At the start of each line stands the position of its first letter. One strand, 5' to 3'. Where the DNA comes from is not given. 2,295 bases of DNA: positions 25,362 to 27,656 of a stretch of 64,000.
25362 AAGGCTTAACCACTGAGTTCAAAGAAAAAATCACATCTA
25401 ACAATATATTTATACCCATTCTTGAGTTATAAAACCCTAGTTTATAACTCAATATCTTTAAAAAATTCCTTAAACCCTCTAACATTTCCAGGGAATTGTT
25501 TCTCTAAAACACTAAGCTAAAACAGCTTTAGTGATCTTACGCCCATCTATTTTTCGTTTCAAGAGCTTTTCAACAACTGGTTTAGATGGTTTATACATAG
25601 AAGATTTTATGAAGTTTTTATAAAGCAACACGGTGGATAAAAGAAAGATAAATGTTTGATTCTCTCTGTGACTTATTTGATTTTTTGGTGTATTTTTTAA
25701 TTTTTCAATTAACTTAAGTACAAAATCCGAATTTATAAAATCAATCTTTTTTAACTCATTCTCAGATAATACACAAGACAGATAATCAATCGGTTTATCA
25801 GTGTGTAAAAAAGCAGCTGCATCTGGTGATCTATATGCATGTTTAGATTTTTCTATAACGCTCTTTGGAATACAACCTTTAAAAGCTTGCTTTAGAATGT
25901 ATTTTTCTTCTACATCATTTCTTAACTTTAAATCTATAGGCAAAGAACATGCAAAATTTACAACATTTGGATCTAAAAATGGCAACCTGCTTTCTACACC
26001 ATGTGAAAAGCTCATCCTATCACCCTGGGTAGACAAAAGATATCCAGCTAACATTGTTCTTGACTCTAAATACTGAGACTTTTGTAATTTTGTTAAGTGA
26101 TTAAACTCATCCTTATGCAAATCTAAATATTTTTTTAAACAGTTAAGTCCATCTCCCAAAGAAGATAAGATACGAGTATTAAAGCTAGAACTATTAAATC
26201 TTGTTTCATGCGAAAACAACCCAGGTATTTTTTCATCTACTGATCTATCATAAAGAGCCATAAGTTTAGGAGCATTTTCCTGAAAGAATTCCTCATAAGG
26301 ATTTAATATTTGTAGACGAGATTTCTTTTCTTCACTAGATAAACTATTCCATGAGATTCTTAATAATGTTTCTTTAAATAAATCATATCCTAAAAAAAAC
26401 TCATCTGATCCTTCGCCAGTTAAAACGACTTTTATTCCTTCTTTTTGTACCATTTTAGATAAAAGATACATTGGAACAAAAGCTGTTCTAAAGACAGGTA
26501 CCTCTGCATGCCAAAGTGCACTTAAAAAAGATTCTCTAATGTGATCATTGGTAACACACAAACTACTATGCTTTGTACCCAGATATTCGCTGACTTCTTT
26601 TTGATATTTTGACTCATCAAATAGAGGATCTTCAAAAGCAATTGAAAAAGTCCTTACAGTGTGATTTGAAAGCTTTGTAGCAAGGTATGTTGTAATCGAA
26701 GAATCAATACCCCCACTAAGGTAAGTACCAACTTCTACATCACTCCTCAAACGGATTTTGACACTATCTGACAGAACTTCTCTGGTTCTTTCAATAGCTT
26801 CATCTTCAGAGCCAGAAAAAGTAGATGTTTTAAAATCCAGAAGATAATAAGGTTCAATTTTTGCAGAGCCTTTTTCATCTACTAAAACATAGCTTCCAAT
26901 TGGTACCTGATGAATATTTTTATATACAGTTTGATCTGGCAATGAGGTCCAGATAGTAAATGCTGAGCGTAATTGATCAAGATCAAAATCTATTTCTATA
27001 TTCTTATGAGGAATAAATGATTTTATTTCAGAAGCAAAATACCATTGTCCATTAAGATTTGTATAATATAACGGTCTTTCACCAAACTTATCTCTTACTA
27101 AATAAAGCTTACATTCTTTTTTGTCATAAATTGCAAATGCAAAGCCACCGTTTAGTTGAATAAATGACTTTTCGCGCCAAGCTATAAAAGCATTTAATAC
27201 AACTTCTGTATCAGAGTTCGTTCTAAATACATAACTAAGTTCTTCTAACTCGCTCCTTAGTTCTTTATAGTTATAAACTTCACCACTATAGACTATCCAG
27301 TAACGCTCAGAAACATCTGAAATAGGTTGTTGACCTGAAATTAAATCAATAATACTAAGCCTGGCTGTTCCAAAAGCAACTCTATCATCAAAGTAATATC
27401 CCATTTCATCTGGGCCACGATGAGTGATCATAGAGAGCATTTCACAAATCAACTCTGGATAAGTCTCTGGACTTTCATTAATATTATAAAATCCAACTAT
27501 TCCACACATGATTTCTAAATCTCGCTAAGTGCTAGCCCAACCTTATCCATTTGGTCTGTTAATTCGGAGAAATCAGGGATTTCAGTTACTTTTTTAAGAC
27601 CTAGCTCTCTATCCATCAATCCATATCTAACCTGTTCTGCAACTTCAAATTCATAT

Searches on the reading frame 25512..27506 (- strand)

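Call 18: search_protein_families(library=ncbifam, proteins=[window:25512-27506:-], max_evalue=0.00001)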
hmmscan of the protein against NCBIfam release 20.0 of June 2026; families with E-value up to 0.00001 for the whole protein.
window:25512-27506:- (664 aa): 9 families
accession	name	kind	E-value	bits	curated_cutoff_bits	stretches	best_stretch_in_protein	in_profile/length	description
TIGR01536.1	asn_synth_AEB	equivalog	9.5e-143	476.9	267.1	1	1-558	1-517/517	asparagine synthase (glutamine-hydrolyzing)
TIGR03108.1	eps_aminotran_1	hypoth_equivalog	1.5e-105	354.2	816.9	1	1-608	2-609/628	XrtA/PEP-CTERM system amidotransferase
TIGR03104.1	trio_amidotrans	equivalog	3.5e-94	316.1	570.1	2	1-377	2-383/589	N-acetylglutaminylglutamine amidotransferase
NF006949.0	PRK09431.1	equivalog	1.8e-92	310.7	499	3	1-168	2-169/554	asparagine synthase B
NF033535.1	lass_lactam_cya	exception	1.9e-70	238.2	525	2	2-397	3-403/668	lasso peptide isopeptide bond-forming cyclase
NF033561.1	macrolact_Ik_Al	subfamily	6.1e-20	71.3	300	1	123-374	82-334/561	albusnodin/ikarugamycin family macrolactam cyclase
TIGR01134.1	purF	equivalog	1.5e-09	37.8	350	1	59-161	84-196/432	amidophosphoribosyltransferase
NF001484.0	PRK00331.1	subfamily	4.5e-08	31.9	381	1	61-169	87-203/601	isomerizing glutamine--fructose-6-phosphate transaminase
TIGR01135.1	glmS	equivalog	4.9e-08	31.9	418.05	1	61-169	86-202/607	glutamine--fructose-6-phosphate transaminase (isomerizing)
